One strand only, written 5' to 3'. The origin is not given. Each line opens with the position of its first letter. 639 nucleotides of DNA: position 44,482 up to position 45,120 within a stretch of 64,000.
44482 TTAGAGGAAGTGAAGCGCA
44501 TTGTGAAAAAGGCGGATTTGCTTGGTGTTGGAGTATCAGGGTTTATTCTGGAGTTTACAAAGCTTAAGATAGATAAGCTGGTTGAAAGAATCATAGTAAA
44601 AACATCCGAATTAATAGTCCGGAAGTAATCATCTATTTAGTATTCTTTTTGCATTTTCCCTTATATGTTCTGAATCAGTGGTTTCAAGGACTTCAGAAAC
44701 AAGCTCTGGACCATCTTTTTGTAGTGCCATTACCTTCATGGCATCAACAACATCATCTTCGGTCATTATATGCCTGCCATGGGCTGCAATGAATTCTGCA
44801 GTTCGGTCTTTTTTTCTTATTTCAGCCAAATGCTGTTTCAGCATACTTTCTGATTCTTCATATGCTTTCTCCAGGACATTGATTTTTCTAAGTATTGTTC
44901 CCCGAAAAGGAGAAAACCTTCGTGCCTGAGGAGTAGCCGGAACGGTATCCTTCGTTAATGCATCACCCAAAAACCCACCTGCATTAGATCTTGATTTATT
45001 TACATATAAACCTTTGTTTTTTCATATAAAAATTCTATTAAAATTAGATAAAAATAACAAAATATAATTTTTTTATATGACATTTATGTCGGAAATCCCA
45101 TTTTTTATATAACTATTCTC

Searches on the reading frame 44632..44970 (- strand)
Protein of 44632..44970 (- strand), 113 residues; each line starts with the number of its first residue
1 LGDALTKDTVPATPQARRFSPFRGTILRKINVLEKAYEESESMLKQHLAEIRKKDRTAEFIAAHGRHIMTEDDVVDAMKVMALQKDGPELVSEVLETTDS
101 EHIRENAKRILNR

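Call 4: search_protein_families(library=pfam, proteins=[window:44632-44970:-], max_evalue=1)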
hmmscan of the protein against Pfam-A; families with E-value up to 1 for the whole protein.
window:44632-44970:- (113 aa): 4 families
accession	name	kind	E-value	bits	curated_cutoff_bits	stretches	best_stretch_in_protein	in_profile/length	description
PF00547.23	Urease_gamma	-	0.0071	17.1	23.9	1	36-81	31-76/99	Urease, gamma subunit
PF12934.12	FTO_CTD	-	0.019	15.2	27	1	28-60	73-105/170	FTO C-terminal domain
PF23862.1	CdsD_C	-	0.075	13.5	27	1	58-84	15-40/56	CdsD C-terminal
PF14779.12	BBS1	-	0.11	12.4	27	1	39-103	142-206/254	Ciliary BBSome complex subunit 1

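Call 9: find_homologous_proteins(query=window:44632-44970:-, max_evalue=0.01)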
Query window:44632-44970:- (113 aa): 2 proteins with E <= 0.01 among 7 candidates.
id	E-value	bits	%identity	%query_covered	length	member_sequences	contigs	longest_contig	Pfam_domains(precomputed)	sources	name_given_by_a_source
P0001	1.3e-65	236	100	100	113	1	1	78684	-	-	-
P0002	3.3e-47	177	73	100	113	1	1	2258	-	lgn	-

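Call 12: find_encoding_contigs(protein=P0002, flank=10000)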
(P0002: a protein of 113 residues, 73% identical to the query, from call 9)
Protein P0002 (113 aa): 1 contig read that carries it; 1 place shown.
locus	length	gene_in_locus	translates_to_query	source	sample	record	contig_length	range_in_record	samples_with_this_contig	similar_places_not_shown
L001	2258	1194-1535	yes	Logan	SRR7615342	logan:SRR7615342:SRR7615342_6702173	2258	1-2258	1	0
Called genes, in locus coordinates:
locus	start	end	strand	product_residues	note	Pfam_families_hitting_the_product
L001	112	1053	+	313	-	-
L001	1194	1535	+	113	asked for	-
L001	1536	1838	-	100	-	-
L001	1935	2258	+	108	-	?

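Call 16: find_related_loci(query=window:44632-44970:-, collection=genome_contigs, flank=10000)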
Query window:44632-44970:- (113 aa) in genome_contigs; peptide patterns used: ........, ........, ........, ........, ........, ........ (x = any residue, [..] = any of these).
133 stretches matched a pattern, but none encodes a relative of the query by tblastn (E <= 1e-3).

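Call 20: predict_structure(alignment_id=A2)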
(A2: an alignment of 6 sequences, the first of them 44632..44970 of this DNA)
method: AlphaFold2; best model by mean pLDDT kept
length: 113 residues; sequences in the alignment: 6
mean_pLDDT: 70.5   pTM: 0.55
mean pLDDT of the five models: 70.5, 70.4, 66.3, 66.3, 62.9
residues with pLDDT >= 90: 0; 70-90: 67; 50-70: 23; < 50: 23
segments of 3 or more residues with pLDDT < 50: 1-9, 15-17, 56-62
pLDDT, mean of each block of 10 residues (from residue 1): 44 50 64 80 81 56 57 84 84 85 87 82
secondary structure, 60 per line:
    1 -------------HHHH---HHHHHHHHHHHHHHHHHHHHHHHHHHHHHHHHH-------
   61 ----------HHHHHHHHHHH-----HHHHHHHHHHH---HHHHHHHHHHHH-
elements in order: H14-17 H21-53 H71-81 H87-97 H101-112

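Call 22: search_protein_representatives(alignment_id=A2)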
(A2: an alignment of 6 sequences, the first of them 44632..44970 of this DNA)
Query: 6 sequences, 108 profile positions. Proteins with E-value up to 0.001 (for the whole library): 23; up to 1e-10: 12; up to 1e-30: 3. The best 23 are listed.
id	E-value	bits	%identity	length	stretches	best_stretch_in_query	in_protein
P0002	9.4e-38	144.8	-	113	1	1-105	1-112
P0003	1.2e-34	134.8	-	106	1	1-107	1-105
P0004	7.4e-33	129.0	-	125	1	1-105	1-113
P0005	1.3e-26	108.9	-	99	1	5-108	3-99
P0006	4.4e-23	97.6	-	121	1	10-108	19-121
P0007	8.2e-20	87.0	-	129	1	4-100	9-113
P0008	9.9e-15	70.7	-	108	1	1-105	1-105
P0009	5.4e-14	68.3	-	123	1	1-102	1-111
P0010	6.6e-14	68.1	-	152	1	5-104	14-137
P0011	8.7e-14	67.7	-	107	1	7-105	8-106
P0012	6.4e-12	61.7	-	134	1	6-103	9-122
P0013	3.2e-11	59.4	-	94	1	4-81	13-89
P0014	1.3e-09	54.3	-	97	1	5-100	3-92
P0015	8.6e-09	51.6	-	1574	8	9-49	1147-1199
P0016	2.0e-08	50.4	-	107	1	3-105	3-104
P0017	2.1e-07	47.1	-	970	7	62-106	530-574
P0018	2.2e-06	43.9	-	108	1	16-105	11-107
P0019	2.8e-06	43.5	-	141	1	25-105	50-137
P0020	4.7e-06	42.8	-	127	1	7-107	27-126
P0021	5.1e-05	39.5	-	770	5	66-103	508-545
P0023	6.2e-04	36.0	-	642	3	62-105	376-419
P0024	7.5e-04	35.7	-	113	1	8-105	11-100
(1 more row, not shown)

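Call 24: fold_search(model_id=the predicted structure, library=pdb)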
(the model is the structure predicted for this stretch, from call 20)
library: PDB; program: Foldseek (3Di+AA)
matches with E <= 10: 341; with E <= 0.001: 0
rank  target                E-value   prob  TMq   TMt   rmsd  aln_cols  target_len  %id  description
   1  9k7x_B                2.9e-01  0.96  0.46  0.57   2.9        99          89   18  Crystal structure of designed calcium-induced homotrimer C3-Ca1-DN*3-20 (released 2025-10-29)
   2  9k7x_D                4.0e-01  0.91  0.44  0.53   3.0        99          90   17  Crystal structure of designed calcium-induced homotrimer C3-Ca1-DN*3-20 (released 2025-10-29)
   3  2ib0_B                5.1e-01  0.47  0.24  0.21  10.5        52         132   23  Crystal structure of a conserved hypothetical protein, rv2844, from Mycobacterium tuberculosis (released 2006-09-26)
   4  2ib0_A                6.0e-01  0.41  0.24  0.20  10.5        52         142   23  Crystal structure of a conserved hypothetical protein, rv2844, from Mycobacterium tuberculosis (released 2006-09-26)
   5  5h78_A                6.4e-01  0.72  0.39  0.25   5.7       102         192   13  Crystal structure of the PKA-DHR14 fusion protein (released 2017-06-28)
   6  8xyv_B                6.4e-01  0.57  0.34  0.38  15.5        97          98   23  De novo designed protein 0705-5 (released 2024-10-02)
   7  1wr6_C                6.4e-01  0.11  0.17  0.20  11.9        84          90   11  Crystal structure of GGA3 GAT domain in complex with ubiquitin (released 2005-06-28)
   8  8i9p_Cc               8.5e-01  0.69  0.23  0.11   9.1        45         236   18  Cryo-EM structure of a Chaetomium thermophilum pre-60S ribosomal subunit - State Mak16 (released 2023-05-17)
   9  8zah_A                1.1e+00  0.16  0.25  0.13  16.4        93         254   11  Crystal structure of the channel protein CorA from Campylobacter jejuni (released 2024-06-19)
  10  5d0b_A                1.1e+00  0.84  0.35  0.11   3.3        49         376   10  Crystal structure of epoxyqueuosine reductase with a tRNA-TYR epoxyqueuosine-modified tRNA stem loop (released 2016-09-28)
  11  1wjt_MODEL_1_A        1.1e+00  0.66  0.41  0.45   4.8        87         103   10  Solution structure of the N-terminal Domain I of mouse transcription elongation factor S-II protein 3 (released 2004-11-29)
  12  1jpl_A                1.2e+00  0.28  0.28  0.21   6.3        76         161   10  GGA3 VHS domain complexed with C-terminal peptide from cation-independent mannose 6-phosphate receptor (released 2002-02-27)
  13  5t8y_B                1.3e+00  0.80  0.35  0.12   3.3        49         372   10  Structure of epoxyqueuosine reductase from Bacillus subtilis with the Asp134 catalytic loop swung out of the active si (released 2016-09-28)
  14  6e9v_A                1.3e+00  0.15  0.23  0.13  12.9        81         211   17  DHF79 filament (released 2018-11-21)
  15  3odo_A                1.3e+00  0.14  0.26  0.11  15.1       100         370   20  Crystal Structure of the DH/PH Domains of p115-RhoGEF (released 2011-01-05)
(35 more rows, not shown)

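Call 25: find_encoding_contigs(protein=P0008, flank=10000)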
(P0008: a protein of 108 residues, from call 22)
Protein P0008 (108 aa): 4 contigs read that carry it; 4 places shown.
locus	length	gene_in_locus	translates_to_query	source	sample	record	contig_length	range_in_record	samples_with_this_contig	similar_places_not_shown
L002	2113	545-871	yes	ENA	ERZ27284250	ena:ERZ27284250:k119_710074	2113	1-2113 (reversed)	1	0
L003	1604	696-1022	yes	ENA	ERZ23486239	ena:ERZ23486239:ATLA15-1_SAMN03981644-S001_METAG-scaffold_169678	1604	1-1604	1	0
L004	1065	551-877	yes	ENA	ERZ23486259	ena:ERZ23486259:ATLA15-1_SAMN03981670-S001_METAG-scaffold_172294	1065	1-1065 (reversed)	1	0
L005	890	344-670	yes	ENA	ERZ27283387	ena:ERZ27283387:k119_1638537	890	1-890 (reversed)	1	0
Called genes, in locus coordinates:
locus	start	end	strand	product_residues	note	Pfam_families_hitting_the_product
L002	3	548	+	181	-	?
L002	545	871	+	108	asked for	-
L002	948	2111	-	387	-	?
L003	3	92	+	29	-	?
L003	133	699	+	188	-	-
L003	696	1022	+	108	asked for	-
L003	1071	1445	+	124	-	-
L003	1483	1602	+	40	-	?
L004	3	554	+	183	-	?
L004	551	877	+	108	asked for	-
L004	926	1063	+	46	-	?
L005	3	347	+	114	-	?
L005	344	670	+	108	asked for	-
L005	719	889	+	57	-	?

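Call 26: find_encoding_contigs(protein=P0007, flank=10000)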
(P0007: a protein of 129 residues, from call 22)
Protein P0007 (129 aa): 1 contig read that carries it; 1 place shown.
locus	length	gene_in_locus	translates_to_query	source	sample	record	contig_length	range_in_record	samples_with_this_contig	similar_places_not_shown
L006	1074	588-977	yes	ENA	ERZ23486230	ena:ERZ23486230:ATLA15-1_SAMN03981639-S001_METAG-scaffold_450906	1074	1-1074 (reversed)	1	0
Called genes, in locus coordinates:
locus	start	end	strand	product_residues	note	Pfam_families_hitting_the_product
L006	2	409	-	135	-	?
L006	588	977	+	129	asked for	-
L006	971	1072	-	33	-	?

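Call 29: list_cluster_members(proteins=[P0009, P0010, P0012, P0011, P0016, P0018, P0019, P0020, P0024, P0014])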
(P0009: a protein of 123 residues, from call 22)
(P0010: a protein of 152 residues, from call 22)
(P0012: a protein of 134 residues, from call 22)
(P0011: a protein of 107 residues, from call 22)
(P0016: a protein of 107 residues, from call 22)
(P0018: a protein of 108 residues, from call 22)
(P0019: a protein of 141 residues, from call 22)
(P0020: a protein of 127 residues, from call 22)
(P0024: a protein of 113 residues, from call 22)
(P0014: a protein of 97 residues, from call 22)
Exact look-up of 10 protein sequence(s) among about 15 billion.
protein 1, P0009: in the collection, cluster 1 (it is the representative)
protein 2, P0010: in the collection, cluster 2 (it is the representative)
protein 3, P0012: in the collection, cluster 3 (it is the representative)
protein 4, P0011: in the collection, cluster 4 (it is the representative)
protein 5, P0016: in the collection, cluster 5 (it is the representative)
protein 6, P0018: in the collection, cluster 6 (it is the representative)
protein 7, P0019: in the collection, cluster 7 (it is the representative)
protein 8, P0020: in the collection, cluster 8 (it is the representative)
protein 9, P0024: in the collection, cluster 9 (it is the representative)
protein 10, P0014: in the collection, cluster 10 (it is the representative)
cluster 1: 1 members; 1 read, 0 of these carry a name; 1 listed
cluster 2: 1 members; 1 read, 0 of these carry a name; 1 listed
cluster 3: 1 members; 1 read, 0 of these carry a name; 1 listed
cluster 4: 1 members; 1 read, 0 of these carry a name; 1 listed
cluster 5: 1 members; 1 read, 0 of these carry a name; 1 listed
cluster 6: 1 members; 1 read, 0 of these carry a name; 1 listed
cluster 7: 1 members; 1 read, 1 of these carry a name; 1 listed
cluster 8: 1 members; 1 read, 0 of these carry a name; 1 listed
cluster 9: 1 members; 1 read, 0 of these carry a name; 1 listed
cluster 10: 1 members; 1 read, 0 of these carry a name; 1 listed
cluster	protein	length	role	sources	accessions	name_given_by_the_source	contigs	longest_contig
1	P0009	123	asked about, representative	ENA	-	-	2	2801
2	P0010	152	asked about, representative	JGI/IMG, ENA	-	-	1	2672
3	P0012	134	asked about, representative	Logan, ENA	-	-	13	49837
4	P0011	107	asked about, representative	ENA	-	-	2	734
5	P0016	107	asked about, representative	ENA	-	-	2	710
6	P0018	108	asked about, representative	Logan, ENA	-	-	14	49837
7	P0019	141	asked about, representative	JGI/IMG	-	hypothetical protein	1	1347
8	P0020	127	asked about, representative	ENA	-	-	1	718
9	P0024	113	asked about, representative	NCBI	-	-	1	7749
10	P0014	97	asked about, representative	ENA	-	-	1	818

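Call 30: find_encoding_contigs(protein=P0012, flank=10000, max_places=3)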
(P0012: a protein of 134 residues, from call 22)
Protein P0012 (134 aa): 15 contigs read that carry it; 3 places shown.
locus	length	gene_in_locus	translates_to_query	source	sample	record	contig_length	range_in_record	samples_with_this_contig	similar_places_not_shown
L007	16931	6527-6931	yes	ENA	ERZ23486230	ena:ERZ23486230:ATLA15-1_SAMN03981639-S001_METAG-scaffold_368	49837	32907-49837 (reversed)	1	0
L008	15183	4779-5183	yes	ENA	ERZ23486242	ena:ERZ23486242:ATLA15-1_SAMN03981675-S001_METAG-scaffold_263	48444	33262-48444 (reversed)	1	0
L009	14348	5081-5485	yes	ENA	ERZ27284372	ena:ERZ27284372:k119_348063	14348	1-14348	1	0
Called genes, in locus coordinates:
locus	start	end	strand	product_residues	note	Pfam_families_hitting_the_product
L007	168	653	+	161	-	-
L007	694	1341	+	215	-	-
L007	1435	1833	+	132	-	PF01844:HNH, PF14279:HNH_5 (weak)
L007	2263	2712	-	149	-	-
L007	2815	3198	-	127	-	-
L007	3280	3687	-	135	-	-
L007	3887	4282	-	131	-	PF01850:PIN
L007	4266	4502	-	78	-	PF04014:MazE_antitoxin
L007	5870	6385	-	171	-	-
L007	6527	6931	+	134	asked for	-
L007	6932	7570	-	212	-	-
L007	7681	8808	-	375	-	-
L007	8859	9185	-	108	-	-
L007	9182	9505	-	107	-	-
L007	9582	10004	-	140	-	-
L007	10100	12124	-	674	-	-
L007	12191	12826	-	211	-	-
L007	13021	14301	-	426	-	PF00202:Aminotran_3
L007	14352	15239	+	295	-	PF03851:UvdE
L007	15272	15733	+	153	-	PF00578:AhpC-TSA, PF08534:Redoxin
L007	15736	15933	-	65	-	PF04070:DUF378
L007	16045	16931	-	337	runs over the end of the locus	PF01916:DS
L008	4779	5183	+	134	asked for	-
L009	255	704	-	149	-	-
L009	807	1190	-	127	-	-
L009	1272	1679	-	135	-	-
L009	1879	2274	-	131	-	PF01850:PIN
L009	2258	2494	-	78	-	PF04014:MazE_antitoxin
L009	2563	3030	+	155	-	PF13302:Acetyltransf_3 (weak), PF13420:Acetyltransf_4 (faint), PF13527:Acetyltransf_9 (weak), PF00583:Acetyltransf_1, PF13673:Acetyltransf_10, PF13508:Acetyltransf_7, PF08445:FR47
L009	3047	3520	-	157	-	-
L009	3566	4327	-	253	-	-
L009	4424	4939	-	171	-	-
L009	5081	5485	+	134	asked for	-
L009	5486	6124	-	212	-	-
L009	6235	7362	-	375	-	-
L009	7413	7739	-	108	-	-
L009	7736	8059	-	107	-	-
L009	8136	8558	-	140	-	-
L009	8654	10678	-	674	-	-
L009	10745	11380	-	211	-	-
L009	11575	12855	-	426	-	PF00202:Aminotran_3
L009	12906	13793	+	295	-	PF03851:UvdE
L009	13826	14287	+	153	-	PF00578:AhpC-TSA, PF08534:Redoxin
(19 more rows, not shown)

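Call 31: find_encoding_contigs(protein=P0024, flank=10000, max_places=3)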
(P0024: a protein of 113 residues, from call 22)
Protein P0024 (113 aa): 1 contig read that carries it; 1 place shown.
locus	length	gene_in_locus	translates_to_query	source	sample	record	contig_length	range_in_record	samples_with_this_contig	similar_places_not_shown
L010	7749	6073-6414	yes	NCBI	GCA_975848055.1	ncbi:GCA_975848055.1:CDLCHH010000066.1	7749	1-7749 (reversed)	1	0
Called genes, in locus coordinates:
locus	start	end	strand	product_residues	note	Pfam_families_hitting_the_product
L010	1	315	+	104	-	?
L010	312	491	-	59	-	-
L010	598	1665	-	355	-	PF00817:IMS, PF11731:Cdd1 (weak), PF21999:IMS_HHH_1 (weak), PF11799:IMS_C (weak)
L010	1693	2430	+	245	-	PF01209:Ubie_methyltran (weak), PF13489:Methyltransf_23, PF05175:MTS (weak), PF13847:Methyltransf_31, PF08241:Methyltransf_11, PF08242:Methyltransf_12, PF13649:Methyltransf_25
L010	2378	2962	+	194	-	-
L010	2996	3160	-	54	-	-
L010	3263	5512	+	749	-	-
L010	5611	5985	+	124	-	-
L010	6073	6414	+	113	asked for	-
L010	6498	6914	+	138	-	-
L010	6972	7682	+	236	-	-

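Call 41: search_protein_families(library=pfam, proteins=[P0015, P0017, P0021, P0023], max_evalue=0.001)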
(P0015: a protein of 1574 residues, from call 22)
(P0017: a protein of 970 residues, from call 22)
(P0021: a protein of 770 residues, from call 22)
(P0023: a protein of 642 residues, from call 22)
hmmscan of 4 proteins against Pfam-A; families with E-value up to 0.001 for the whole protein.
P0015 (1574 aa): 15 families
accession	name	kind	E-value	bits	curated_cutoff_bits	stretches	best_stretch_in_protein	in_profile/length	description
PF12874.13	zf-met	-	9.3e-78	255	21.2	9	246-270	1-25/25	Zinc-finger of C2H2 type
PF12171.14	zf-C2H2_jaz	-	9.2e-42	140.9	22.6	0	246-271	2-27/27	Zinc-finger double-stranded RNA-binding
PF12756.13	zf-C2H2_2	-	4.5e-27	94.7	26.9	0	239-275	44-80/100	C2H2 type zinc-finger (2 copies)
PF03134.24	TB2_DP1_HVA22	-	5.5e-22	77.9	27.2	1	24-100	1-77/77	TB2/DP1, HVA22 family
PF23320.1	Zn_SUZ12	-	1.8e-19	69.7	28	0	1429-1458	19-48/70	Polycomb protein SUZ12-like, Zn domain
PF00980.22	Rota_Capsid_VP6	-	3.4e-18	66.2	25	0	527-563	220-256/396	Rotavirus major capsid protein VP6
PF16988.10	Vps36-NZF-N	-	4.5e-12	45.7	27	0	239-256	3-20/65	Vacuolar protein sorting 36 NZF-N zinc-finger domain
PF15196.11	Harakiri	-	2.3e-11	44.6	27.9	0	228-260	56-88/94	Activator of apoptosis harakiri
PF23223.1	zf-C2H2_ZNF462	-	9.9e-09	35.2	27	0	1436-1453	6-23/31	Zinc finger protein 462, C2H2 zinc finger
PF09947.15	DUF2180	-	4.2e-08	33.7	22.2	0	499-524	28-53/68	Uncharacterized protein conserved in archaea (DUF2180)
PF23107.1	Zf-C2H2_ZNF451_C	-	2.2e-07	31.8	30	0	1434-1463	3-32/59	Two consecutive Zinc fingers C2H2 type, ZNF451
PF23306.1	VPS8_N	-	1.4e-06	28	27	0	315-403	203-291/375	VPS8-like, N-terminal beta propeller repeats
PF06220.18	zf-U1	-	5.3e-06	26.6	22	0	262-272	22-32/38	U1 zinc finger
PF21856.2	EspB_PPE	-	0.00036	21.1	27.7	0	455-511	62-115/152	ESX-1 secretion-associated protein EspB, PPE domain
PF17266.7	DUF5332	-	0.00064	19.8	27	0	247-291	37-81/150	Family of unknown function (DUF5332)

P0017 (970 aa): 7 families
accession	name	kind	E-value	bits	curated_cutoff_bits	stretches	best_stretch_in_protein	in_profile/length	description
PF13646.12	HEAT_2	-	1.1e-69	231.2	27.7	7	213-288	13-87/88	HEAT repeats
PF03130.22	HEAT_PBS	-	1.5e-11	44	20.9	0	216-238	1-23/27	PBS lyase HEAT-like repeat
PF02985.28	HEAT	-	8.1e-10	38.5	23.5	0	233-259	2-27/31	HEAT repeat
PF17889.6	NLRC4_HD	-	9.6e-08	32.8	25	0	705-732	36-63/106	NLRC4 helical domain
PF13513.12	HEAT_EZ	-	1.1e-05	26.3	27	0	222-258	19-54/55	HEAT-like repeat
PF25786.1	HEAT_GCN1_C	-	5.9e-05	23.6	27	0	197-279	25-114/151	GCN1-like, C-terminal HEAT repeats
PF08661.17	Rep_fac-A_3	-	0.00022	21.9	23.5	0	673-723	56-103/105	Replication factor A protein 3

P0021 (770 aa): 4 families
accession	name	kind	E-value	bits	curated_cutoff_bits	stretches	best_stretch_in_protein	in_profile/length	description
PF13646.12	HEAT_2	-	6.5e-61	203.1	27.7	8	365-450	4-88/88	HEAT repeats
PF24173.1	TPR_TTI1_N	-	2e-06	27.4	27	0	289-451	78-228/330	TTI1 N-terminal TPR domain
PF03130.22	HEAT_PBS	-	2.9e-06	27.7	20.9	0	314-337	2-25/27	PBS lyase HEAT-like repeat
PF11865.14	mTOR_dom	-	5.3e-05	23.7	27.6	0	233-260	12-39/160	Serine/threonine-protein kinase mTOR domain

P0023 (642 aa): 2 families
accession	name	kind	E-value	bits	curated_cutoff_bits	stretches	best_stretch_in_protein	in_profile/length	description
PF13646.12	HEAT_2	-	2.5e-47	159.5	27.7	5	174-256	6-87/88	HEAT repeats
PF02985.28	HEAT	-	9.3e-05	22.8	23.5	0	233-259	2-27/31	HEAT repeat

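Call 43: find_homologous_proteins(query=A4, max_evalue=0.001)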
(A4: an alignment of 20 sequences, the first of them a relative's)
Query A4 (20 sequences) (125 aa, profile of the alignment): 5 proteins with E <= 0.001 among 1433 candidates.
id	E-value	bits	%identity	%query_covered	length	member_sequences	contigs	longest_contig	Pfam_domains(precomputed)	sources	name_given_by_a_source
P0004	1.1e-28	117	100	100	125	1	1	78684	-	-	-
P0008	7.5e-27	111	-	-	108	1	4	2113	-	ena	-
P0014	9.6e-24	101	-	-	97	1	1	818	-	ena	-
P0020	3.3e-13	67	-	-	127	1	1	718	-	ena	-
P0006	9.7e-13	66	50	6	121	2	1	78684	-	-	-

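Call 47: search_solved_structures(query=A4, max_evalue=10, show_alignments=3)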
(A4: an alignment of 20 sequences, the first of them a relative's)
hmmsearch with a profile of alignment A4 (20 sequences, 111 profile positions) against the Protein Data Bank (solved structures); distinct sequences matched with E-value up to 10: 5.
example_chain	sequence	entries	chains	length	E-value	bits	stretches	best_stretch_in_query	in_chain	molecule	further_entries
9vke_A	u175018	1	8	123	0.038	17.3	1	46-92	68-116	De novo designed zinc hydrolase 11-7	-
5n3u_B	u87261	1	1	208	0.46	13.8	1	70-108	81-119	Phycocyanobilin lyase subunit beta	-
1s7z_A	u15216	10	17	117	1.8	11.9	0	30-51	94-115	Gene 0.3 protein | Overcome classical restriction gp0.3 | Protein Ocr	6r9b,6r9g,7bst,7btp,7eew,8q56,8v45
8erw_A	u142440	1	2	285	3.1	11.1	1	81-108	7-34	C2HR4_8r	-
6e9y_A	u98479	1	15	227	5.7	10.3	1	33-108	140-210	DHF38 filament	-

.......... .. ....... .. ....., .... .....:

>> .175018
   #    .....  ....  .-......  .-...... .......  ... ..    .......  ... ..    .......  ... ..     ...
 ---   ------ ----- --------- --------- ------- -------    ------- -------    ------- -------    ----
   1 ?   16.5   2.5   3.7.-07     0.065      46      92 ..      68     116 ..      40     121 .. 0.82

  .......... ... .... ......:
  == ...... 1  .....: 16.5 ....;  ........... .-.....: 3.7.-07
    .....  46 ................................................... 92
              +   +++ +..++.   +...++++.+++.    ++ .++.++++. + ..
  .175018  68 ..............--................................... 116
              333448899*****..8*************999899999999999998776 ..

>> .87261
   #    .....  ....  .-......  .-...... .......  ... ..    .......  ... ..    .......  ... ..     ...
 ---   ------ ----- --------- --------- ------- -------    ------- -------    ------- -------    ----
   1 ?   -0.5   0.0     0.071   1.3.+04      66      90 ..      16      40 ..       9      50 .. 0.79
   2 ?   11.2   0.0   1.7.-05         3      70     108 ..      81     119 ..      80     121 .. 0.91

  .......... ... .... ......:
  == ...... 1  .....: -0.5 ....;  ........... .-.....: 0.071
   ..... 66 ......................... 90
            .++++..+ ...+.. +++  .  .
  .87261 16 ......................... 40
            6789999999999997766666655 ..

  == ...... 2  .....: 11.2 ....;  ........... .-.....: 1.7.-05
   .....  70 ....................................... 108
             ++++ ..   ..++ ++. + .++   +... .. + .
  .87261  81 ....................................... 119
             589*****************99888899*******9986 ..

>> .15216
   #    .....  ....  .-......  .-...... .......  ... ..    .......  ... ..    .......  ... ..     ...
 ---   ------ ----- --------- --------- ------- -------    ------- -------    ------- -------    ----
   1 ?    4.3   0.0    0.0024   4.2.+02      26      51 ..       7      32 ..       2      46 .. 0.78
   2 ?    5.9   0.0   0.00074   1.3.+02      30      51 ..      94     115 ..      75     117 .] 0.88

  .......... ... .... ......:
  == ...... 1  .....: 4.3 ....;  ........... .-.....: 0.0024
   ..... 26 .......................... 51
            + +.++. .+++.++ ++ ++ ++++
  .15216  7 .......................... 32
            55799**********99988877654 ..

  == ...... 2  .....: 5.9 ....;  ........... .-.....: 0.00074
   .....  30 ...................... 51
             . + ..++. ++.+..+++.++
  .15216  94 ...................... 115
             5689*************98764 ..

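Call 57: predict_structure(alignment_id=A4)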
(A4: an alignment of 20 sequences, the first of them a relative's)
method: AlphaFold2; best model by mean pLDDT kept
length: 125 residues; sequences in the alignment: 20
mean_pLDDT: 84.3   pTM: 0.70
mean pLDDT of the five models: 84.3, 83.9, 83.4, 83.1, 81.0
residues with pLDDT >= 90: 69; 70-90: 30; 50-70: 26; < 50: 0
segments of 3 or more residues with pLDDT < 50: none
pLDDT, mean of each block of 10 residues (from residue 1): 64 68 86 94 95 77 84 96 93 96 95 74 62
secondary structure, 60 per line:
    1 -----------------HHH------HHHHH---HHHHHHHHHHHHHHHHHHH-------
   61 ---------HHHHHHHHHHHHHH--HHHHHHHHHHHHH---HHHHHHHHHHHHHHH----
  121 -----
elements in order: H27-31 H35-53 H70-83 H86-98 H102-116
